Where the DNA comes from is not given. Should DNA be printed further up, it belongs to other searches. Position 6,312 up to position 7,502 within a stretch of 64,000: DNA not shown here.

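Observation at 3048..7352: gmd plus a ColD-like His-for-Lys PLP dehydratase: a candidate GDP-3,6-dideoxyhexose (colitose-type) branch without an obvious ColC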

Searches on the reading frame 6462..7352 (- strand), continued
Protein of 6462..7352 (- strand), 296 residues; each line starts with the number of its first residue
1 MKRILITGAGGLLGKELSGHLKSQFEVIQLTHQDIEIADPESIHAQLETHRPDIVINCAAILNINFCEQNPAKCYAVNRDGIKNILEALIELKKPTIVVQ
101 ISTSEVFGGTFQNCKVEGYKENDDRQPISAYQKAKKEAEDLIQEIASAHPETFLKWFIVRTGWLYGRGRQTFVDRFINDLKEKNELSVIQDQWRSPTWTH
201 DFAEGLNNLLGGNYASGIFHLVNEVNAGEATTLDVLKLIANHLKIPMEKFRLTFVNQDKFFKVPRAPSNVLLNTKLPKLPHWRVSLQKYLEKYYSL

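Call 50: find_encoding_contigs(protein=P0282, flank=5000, max_places=1)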
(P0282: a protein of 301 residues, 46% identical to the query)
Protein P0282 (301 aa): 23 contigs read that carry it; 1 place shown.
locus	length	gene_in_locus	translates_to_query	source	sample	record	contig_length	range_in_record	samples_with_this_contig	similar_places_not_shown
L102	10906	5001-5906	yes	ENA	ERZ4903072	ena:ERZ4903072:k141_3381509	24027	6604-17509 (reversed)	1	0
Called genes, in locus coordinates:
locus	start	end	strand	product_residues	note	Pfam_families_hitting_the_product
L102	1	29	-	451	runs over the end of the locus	PF04464:Glyphos_transf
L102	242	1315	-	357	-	PF03102:NeuB, PF08666:SAF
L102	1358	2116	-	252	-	PF13302:Acetyltransf_3, PF00583:Acetyltransf_1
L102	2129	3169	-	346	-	PF01261:AP_endonuc_2 (weak)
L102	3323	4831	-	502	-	-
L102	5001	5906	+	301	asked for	PF04321:RmlD_sub_bind, PF01370:Epimerase, PF02719:Polysacc_synt_2 (faint), PF01073:3Beta_HSD, PF16363:GDP_Man_Dehyd, PF07993:NAD_binding_4 (weak)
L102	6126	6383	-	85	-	-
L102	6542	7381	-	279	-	PF20706:GT4-conflict, PF00534:Glycos_transf_1, PF13692:Glyco_trans_1_4, PF13524:Glyco_trans_1_2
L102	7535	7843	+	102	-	-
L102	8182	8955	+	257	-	-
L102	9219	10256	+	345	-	PF01370:Epimerase, PF16363:GDP_Man_Dehyd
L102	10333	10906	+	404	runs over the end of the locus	PF01041:DegT_DnrJ_EryC1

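Call 53: search_solved_structures(query=L101:3770-4933:+, max_evalue=1e-40, show_alignments=1)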
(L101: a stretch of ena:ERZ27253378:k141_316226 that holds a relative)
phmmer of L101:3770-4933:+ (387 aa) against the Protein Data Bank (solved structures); distinct sequences matched with E-value up to 1e-40: 4.
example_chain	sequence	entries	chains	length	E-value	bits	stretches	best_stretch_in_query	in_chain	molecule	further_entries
2gms_A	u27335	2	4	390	3.2e-61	210.5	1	14-385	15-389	Putative pyridoxamine 5-phosphate-dependent dehydrase, Wbdk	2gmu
3b8x_A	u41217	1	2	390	3e-60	207.4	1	14-385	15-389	Pyridoxamine 5-phosphate-dependent dehydrase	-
2r0t_A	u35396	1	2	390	5.7e-60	206.4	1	14-385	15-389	Pyridoxamine 5-phosphate-dependent dehydrase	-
3gr9_A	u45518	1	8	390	5.9e-60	206.4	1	14-385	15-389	ColD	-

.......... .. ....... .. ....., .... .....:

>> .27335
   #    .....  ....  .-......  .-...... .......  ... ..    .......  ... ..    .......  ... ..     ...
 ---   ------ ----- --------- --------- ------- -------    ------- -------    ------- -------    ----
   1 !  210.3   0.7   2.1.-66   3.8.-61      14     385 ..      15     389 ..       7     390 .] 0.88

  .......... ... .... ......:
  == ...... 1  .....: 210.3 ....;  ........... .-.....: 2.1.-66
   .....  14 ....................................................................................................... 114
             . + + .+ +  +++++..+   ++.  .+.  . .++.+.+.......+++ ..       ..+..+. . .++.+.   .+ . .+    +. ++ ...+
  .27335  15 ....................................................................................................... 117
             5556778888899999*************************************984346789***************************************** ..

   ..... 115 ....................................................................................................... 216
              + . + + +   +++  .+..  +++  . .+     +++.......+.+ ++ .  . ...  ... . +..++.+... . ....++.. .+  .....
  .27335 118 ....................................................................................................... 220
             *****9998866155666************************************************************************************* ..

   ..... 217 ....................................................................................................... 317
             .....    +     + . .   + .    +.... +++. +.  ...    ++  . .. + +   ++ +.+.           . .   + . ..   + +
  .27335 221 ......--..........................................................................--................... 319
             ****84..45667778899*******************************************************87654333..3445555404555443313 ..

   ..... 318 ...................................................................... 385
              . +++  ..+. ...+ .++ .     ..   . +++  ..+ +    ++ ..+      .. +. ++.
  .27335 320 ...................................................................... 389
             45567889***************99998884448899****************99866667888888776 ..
